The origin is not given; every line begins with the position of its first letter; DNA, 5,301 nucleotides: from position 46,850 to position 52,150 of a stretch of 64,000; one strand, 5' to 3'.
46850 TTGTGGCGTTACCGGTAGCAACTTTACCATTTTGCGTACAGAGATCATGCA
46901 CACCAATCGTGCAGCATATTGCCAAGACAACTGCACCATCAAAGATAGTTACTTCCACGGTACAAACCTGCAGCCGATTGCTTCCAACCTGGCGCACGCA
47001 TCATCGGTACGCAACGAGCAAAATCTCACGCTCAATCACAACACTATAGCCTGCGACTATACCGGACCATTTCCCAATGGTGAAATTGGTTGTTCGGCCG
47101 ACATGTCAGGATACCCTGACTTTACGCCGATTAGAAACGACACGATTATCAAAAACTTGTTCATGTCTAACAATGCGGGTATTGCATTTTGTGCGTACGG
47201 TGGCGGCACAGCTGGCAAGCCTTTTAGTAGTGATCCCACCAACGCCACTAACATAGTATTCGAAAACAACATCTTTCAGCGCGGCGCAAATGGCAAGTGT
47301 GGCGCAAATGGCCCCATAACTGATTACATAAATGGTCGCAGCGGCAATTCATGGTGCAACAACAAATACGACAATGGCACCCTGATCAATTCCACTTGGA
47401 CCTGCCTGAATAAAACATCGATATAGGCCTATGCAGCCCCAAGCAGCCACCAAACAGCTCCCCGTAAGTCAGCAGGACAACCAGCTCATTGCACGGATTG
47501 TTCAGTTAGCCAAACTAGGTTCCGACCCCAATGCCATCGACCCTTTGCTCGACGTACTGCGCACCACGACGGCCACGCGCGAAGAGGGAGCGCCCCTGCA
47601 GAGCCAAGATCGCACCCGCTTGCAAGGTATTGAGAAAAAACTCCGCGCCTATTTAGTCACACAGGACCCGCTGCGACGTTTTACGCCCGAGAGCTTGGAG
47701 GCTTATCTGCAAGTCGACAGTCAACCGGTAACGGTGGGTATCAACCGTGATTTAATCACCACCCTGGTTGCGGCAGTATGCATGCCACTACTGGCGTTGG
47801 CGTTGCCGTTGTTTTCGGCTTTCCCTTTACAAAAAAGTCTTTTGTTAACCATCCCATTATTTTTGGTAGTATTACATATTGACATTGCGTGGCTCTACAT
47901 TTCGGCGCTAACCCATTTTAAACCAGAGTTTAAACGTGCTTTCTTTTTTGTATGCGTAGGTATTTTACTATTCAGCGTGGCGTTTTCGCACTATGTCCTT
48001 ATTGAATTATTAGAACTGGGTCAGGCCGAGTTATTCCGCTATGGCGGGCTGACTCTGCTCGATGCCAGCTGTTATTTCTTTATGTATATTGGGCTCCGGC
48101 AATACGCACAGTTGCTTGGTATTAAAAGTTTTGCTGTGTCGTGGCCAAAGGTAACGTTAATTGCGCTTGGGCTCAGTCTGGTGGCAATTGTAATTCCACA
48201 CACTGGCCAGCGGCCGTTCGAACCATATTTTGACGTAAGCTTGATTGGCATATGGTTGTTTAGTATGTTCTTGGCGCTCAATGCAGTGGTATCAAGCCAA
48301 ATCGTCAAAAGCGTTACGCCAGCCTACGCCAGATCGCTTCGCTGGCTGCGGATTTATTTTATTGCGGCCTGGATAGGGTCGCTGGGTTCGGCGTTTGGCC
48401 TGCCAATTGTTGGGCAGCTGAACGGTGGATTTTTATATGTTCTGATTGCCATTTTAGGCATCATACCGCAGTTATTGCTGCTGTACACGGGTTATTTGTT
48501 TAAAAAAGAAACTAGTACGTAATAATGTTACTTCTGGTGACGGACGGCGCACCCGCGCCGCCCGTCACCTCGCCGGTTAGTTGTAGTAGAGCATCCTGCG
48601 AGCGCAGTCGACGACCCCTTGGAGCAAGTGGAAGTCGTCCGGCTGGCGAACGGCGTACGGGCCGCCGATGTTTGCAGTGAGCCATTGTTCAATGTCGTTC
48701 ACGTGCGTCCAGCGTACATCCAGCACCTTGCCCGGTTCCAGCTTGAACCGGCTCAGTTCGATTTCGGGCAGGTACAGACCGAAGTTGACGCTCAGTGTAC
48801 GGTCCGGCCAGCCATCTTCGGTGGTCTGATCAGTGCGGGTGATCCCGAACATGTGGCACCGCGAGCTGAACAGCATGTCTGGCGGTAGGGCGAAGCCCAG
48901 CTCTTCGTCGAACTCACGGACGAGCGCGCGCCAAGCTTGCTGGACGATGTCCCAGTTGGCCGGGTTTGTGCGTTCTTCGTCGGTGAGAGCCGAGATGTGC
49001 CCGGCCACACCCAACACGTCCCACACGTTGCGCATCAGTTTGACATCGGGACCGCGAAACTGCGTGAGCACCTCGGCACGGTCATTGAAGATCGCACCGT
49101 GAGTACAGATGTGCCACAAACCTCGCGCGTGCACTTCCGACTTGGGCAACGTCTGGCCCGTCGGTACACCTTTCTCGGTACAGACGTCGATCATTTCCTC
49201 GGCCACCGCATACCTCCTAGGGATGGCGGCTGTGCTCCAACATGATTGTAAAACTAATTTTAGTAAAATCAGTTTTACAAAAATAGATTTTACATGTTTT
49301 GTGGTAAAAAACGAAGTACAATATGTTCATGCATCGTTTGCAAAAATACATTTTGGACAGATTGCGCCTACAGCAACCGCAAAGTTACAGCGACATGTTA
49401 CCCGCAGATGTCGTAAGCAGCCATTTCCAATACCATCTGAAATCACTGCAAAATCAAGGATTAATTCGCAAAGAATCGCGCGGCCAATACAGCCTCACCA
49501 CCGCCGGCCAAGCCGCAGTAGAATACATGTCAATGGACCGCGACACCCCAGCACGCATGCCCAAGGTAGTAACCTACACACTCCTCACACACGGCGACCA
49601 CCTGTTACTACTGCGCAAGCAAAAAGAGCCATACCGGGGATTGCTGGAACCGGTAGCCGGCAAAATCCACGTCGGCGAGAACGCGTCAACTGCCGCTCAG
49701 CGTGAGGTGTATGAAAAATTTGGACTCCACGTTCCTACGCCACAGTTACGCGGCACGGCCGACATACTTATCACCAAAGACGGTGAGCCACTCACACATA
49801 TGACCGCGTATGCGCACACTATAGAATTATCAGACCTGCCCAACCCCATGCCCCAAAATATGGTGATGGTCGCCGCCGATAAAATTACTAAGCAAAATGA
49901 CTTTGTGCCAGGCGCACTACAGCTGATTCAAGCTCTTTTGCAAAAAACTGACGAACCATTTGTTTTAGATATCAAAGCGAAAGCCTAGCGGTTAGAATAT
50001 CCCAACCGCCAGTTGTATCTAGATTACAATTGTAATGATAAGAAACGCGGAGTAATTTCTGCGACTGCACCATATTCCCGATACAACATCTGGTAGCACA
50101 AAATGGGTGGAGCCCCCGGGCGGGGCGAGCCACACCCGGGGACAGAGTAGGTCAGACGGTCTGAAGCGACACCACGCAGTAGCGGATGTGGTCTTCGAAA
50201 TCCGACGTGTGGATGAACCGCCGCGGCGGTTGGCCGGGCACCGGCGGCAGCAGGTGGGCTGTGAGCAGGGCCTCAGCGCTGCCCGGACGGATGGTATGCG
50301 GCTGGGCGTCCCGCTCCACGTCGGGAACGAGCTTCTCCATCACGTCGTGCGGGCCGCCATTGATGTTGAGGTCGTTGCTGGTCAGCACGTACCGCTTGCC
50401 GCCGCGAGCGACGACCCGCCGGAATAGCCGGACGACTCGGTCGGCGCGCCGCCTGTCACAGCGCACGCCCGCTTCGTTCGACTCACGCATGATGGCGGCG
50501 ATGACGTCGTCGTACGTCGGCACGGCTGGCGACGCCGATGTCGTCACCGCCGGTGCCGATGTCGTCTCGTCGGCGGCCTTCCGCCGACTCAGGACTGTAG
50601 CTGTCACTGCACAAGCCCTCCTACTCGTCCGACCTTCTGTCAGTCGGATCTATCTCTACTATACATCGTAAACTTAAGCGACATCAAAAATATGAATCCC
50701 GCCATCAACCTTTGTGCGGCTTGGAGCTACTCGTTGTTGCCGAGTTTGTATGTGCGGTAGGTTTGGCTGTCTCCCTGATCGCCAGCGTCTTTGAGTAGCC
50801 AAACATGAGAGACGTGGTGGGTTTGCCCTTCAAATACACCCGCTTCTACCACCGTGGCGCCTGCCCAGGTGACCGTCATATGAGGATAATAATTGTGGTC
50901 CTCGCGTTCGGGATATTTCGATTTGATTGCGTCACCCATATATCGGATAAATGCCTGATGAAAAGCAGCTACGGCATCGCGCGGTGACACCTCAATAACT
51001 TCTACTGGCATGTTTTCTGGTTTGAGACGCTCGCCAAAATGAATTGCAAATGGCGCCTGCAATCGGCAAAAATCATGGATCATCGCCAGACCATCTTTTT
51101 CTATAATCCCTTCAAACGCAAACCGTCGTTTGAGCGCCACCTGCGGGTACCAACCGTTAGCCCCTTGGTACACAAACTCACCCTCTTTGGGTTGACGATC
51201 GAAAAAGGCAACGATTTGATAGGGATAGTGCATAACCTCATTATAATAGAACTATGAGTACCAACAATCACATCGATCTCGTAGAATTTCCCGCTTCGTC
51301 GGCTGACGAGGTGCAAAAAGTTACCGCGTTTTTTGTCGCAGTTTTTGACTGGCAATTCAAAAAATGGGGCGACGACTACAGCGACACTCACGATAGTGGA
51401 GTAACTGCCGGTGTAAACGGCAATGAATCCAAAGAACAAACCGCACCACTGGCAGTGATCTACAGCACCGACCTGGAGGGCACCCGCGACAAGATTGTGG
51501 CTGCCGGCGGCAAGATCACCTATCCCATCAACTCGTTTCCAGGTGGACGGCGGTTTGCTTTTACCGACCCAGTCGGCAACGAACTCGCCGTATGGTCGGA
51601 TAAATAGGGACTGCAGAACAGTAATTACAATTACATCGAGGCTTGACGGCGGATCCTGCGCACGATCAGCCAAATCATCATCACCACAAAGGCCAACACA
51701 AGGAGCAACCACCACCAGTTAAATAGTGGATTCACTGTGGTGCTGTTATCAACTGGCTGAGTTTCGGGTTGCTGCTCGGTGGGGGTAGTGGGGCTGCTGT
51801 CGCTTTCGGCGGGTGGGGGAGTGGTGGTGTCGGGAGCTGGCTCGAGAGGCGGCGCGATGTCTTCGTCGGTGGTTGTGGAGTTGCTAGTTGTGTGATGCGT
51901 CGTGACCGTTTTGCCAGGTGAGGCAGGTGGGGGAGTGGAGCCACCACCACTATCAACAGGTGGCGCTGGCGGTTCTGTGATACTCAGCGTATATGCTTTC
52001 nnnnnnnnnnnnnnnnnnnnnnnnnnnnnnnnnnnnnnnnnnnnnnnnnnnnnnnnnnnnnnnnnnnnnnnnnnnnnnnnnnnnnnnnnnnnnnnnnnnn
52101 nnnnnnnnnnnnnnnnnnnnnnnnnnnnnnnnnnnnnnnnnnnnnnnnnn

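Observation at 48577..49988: Divergent Nudix pair around a 35-bp palindrome, one gene being an inverted NrtR-like wHTH-Nudix fusion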

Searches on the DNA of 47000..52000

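Call 63: search_rna_families(source=window, start=47000, end=52000, threshold=evalue, max_evalue=1)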
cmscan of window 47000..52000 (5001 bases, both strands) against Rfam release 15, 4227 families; matches with E-value up to 1: 2.
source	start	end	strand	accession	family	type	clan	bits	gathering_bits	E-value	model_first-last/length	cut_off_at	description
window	50490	50554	+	RF04114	MIR4374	Gene; miRNA;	-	24.7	105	0.06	1-119/119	no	MIR4374 microRNA precursor family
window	50493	50553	+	RF04038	mir-5985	Gene; miRNA;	-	23.2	100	0.49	1-74/74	no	mir-5985 microRNA precursor family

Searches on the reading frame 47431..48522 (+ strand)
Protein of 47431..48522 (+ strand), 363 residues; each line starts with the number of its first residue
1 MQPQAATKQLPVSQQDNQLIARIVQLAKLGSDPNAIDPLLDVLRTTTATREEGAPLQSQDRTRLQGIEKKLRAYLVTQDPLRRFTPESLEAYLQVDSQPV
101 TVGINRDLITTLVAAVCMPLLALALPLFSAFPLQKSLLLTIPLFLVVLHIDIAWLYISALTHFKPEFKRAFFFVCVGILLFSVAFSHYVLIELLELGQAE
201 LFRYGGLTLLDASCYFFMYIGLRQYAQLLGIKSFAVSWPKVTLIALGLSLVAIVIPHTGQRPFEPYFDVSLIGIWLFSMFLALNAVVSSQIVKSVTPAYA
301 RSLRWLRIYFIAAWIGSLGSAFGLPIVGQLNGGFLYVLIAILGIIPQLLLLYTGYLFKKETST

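Call 4: search_protein_families(library=pfam, proteins=[window:47431-48522:+], max_evalue=0.1)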
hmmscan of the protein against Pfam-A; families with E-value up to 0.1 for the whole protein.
window:47431-48522:+ (363 aa): 1 family
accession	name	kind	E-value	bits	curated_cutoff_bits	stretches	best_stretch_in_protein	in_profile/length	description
PF04241.20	DUF423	-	0.026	15.2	25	0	245-297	32-83/86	Protein of unknown function (DUF423)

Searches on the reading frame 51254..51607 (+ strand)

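Call 4: search_protein_families(library=pfam, proteins=[window:51254-51607:+], max_evalue=0.1)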
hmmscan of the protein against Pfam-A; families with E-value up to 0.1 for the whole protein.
window:51254-51607:+ (117 aa): 3 families
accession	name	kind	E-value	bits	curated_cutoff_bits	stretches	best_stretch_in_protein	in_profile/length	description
PF00903.31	Glyoxalase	-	7.8e-07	29.9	20.6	1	17-112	9-120/121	Glyoxalase/Bleomycin resistance protein/Dioxygenase superfamily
PF18029.7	Glyoxalase_6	-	0.0035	18.4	23.6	1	17-113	6-105/106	Glyoxalase-like domain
PF04371.20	PAD_porph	-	0.04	13.6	25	1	28-88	88-135/321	Porphyromonas-type peptidyl-arginine deiminase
